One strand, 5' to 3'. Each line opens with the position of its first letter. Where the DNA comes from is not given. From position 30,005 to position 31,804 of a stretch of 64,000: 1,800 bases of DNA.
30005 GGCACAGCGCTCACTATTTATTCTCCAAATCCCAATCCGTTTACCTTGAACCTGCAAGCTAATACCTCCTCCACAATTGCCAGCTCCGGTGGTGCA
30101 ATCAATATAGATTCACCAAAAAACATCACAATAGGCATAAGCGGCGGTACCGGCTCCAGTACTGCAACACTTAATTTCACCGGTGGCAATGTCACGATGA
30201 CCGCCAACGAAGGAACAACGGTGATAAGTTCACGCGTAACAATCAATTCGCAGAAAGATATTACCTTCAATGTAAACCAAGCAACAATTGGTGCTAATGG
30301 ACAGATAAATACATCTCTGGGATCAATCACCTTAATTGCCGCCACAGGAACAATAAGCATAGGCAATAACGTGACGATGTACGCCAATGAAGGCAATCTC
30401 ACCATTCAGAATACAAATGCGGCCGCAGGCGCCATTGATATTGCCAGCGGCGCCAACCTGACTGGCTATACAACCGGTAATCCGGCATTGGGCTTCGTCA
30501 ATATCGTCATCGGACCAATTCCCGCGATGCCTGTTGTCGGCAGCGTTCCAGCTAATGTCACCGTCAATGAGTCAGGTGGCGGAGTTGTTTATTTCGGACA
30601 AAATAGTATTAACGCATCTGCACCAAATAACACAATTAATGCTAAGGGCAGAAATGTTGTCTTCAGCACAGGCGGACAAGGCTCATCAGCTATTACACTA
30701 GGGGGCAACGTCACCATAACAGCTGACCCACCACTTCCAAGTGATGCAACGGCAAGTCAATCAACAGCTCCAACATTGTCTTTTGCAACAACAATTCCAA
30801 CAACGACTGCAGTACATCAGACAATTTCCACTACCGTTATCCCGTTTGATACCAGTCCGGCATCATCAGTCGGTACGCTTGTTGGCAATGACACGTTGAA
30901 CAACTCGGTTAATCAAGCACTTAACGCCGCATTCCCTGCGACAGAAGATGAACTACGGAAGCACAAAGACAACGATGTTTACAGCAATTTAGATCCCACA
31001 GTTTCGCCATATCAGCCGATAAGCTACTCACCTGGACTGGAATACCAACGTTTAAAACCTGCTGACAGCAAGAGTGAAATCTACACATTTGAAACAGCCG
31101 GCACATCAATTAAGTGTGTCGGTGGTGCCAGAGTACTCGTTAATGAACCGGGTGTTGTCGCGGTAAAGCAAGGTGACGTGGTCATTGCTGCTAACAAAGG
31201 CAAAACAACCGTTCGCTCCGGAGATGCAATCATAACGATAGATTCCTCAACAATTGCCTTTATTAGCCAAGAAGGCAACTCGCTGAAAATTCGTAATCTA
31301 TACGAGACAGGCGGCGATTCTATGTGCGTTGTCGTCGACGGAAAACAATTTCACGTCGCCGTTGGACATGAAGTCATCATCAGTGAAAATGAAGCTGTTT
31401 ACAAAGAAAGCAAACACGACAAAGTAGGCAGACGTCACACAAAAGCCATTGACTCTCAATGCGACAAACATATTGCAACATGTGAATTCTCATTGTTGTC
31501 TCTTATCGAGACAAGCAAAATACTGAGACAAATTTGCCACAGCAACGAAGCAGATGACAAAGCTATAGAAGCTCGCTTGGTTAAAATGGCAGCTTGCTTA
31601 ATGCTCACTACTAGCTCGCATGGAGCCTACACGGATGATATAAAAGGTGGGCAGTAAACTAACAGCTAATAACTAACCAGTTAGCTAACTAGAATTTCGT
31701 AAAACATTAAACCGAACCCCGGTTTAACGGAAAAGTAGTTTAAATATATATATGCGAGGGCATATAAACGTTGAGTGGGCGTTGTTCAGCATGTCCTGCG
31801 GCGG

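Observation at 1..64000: Three tandem paralogous giant genes (21,184 codons in-window) fill the window, forming a dedicated giant-fibre gene cassette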

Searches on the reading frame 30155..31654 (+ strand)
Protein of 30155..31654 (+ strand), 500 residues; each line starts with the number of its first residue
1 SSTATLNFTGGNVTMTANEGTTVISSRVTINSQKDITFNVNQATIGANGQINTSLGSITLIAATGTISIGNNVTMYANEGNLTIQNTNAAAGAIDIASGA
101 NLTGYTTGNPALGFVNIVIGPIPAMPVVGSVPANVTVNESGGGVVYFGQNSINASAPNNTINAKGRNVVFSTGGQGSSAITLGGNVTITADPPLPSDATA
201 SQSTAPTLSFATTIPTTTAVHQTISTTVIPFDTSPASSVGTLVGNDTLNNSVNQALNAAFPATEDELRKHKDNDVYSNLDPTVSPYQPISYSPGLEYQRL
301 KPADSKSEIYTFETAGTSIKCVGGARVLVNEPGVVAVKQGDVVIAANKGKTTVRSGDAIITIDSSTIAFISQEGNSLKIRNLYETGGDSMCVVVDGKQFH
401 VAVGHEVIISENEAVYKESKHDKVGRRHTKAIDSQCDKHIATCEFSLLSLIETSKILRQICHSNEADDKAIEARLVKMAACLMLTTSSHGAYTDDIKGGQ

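Call 9: find_homologous_proteins(query=window:30155-31654:+)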
Query window:30155-31654:+ (500 aa): 4 proteins with E <= 0.001 among 8000 candidates.
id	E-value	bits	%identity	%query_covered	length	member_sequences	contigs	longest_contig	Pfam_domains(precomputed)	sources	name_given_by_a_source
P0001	8.0e-114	399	50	85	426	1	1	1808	-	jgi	jgi:hypothetical protein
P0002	6.1e-77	278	46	66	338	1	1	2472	-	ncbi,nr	ncbi:MAG: hypothetical protein K2X29_07090, partial [Candidatus Obscuribacterales bacterium]|nr:hypo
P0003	2.3e-43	167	43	31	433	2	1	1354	-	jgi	jgi:hypothetical protein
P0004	4.1e-16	77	48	29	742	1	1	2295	-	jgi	jgi:hypothetical protein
